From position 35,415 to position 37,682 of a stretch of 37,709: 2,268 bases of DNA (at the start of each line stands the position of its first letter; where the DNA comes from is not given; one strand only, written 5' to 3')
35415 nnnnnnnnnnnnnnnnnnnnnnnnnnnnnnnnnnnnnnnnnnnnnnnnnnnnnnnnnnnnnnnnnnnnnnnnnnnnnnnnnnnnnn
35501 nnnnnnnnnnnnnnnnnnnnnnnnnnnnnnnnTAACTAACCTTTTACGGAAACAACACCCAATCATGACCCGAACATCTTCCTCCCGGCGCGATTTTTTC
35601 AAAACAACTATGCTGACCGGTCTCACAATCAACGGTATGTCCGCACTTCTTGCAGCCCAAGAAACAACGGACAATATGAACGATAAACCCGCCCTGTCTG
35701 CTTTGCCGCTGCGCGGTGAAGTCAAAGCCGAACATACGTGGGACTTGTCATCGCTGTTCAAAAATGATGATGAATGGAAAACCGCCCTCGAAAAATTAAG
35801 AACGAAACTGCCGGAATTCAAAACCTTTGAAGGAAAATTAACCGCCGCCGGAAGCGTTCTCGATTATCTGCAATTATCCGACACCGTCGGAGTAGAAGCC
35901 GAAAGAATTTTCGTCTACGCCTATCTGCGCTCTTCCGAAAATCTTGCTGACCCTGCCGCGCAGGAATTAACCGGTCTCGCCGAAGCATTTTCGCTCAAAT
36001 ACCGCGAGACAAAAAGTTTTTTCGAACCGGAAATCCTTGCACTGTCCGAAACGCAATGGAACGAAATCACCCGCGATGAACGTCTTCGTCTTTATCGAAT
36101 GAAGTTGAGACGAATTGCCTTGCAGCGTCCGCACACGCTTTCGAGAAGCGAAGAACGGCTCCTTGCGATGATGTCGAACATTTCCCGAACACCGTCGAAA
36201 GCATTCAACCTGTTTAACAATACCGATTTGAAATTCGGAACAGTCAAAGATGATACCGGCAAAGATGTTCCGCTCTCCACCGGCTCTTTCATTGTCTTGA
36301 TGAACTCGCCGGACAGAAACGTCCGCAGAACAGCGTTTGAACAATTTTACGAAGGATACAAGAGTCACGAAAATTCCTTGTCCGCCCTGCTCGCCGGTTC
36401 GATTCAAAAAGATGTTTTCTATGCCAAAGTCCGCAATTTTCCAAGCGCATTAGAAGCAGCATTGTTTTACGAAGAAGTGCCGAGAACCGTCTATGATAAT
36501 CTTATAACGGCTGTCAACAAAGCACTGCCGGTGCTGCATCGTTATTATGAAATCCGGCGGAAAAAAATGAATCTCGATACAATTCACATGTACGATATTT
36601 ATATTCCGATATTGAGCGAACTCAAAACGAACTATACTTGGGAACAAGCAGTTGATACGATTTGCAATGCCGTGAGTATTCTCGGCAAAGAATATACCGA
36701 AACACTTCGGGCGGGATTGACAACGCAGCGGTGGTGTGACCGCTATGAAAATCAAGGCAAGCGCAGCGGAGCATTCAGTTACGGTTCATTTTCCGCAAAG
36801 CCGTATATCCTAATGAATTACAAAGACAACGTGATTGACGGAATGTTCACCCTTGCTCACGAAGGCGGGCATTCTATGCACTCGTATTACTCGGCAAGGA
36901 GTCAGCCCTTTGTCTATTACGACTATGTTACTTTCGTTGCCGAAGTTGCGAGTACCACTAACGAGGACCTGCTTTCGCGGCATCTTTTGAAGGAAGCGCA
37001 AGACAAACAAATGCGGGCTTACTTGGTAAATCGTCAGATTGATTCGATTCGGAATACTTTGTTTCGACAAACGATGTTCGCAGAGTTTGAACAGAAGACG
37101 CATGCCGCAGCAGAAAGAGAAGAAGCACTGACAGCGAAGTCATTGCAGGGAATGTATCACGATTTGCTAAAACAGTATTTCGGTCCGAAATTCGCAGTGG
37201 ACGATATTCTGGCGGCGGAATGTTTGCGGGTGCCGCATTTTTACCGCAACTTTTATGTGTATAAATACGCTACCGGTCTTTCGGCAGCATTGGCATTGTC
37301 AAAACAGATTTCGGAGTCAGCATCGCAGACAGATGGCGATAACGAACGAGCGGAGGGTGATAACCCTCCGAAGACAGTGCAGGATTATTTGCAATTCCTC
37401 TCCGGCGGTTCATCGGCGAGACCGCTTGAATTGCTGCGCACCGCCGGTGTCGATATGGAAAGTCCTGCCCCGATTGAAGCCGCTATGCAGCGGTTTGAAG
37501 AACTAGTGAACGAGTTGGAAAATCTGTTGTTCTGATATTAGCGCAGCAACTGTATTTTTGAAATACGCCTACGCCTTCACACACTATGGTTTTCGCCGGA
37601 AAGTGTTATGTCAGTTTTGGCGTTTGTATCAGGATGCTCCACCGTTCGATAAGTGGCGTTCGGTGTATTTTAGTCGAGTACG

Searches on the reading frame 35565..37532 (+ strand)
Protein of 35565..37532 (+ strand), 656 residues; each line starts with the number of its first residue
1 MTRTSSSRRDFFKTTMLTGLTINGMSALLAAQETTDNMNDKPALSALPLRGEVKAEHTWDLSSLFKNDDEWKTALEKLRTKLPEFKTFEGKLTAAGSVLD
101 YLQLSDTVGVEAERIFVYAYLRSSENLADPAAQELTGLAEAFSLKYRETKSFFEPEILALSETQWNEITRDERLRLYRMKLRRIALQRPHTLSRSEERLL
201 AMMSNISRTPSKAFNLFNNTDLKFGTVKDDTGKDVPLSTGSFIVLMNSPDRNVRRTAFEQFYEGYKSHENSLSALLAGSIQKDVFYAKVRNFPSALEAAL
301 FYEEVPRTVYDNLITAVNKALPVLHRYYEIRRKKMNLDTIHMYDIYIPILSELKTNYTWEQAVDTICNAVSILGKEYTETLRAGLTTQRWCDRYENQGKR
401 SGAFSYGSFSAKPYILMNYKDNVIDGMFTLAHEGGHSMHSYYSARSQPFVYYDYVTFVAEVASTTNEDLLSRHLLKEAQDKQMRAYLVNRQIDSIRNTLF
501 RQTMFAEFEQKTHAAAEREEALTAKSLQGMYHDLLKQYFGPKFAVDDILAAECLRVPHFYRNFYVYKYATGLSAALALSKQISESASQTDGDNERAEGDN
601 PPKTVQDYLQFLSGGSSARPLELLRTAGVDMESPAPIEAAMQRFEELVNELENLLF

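Call 74: search_protein_families(library=pfam, proteins=[window:35565-37532:+], max_evalue=0.001)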
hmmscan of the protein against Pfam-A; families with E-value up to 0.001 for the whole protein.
window:35565-37532:+ (656 aa): 2 families
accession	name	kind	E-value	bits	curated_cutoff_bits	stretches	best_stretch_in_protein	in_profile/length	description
PF01432.26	Peptidase_M3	-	4.1e-78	264.2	27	1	244-642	1-456/457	Peptidase family M3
PF08439.15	Peptidase_M3_N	-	2.9e-17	63.1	25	1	156-224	1-70/70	Oligopeptidase F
